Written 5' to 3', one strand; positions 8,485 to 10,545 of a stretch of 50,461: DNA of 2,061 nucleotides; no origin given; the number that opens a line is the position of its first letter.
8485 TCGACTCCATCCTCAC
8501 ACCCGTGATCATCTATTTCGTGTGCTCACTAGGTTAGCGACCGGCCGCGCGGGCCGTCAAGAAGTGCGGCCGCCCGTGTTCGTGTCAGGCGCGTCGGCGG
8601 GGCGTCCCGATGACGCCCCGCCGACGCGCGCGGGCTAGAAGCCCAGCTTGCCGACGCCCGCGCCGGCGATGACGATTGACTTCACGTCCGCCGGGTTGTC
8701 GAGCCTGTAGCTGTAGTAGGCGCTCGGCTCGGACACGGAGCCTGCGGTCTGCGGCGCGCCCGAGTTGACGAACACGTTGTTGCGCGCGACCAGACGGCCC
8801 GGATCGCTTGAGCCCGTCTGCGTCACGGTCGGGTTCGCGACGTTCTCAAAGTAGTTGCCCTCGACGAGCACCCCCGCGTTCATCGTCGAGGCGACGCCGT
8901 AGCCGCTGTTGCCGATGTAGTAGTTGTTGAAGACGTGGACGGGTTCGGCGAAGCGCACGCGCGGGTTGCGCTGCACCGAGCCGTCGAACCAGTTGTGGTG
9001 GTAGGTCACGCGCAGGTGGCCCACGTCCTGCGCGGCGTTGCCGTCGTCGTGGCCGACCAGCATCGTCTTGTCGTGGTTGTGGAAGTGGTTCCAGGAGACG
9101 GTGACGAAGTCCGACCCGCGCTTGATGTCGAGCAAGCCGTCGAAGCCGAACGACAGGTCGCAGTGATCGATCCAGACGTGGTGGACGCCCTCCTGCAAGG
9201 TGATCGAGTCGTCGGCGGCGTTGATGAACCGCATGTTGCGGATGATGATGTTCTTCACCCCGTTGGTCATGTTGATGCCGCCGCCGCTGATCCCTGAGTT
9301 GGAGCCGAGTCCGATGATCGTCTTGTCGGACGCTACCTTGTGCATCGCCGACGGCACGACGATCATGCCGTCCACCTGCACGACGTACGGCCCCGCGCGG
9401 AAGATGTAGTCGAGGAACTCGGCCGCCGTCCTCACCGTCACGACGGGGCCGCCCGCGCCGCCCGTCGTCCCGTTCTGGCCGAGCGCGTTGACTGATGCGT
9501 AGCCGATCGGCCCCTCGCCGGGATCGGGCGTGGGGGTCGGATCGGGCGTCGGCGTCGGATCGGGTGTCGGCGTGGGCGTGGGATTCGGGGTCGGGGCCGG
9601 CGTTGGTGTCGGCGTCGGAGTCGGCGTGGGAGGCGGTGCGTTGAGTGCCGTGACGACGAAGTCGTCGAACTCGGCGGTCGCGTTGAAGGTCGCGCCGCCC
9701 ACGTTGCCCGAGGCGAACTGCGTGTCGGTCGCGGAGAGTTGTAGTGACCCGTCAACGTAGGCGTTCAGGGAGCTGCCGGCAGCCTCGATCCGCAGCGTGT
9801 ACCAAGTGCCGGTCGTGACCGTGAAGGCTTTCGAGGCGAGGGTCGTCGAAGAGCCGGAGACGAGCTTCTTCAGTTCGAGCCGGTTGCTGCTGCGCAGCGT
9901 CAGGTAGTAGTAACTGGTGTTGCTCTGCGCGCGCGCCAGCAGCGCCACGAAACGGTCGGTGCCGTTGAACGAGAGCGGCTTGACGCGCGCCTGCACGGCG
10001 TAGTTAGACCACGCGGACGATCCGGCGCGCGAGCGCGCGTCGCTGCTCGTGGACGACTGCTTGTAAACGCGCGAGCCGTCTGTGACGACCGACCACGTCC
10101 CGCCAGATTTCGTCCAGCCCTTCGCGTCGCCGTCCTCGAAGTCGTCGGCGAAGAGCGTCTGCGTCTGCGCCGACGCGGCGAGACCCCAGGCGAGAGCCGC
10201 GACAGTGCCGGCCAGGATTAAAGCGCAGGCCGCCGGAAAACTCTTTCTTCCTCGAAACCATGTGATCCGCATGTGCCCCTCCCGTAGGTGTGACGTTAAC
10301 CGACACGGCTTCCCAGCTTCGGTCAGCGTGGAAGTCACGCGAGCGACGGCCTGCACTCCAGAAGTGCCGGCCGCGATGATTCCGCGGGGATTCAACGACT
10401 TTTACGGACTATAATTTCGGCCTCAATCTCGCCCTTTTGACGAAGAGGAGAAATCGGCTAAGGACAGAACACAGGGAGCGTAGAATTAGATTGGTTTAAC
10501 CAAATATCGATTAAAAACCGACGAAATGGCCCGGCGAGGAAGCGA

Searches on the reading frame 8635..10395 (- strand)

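Call 85: search_protein_families(library=pfam, proteins=[window:8635-10395:-], max_evalue=0.00001)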
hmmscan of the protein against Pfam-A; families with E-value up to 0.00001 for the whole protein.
window:8635-10395:- (586 aa): 4 families
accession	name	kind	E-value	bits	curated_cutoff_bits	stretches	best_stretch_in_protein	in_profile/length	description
PF00544.25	Pectate_lyase_4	-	5.1e-38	131.3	24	1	353-516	32-211/211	Pectate lyase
PF13385.13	Laminin_G_3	-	3.2e-07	31.1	27.6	1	129-227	16-110/151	Concanavalin A-like lectin/glucanases superfamily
PF13229.12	Beta_helix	-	2.9e-06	27.5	25.9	0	373-546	2-138/158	Right handed beta helix region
PF06439.18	3keto-disac_hyd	-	7.8e-06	26.5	26.8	0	85-228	5-157/187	3-keto-disaccharide hydrolase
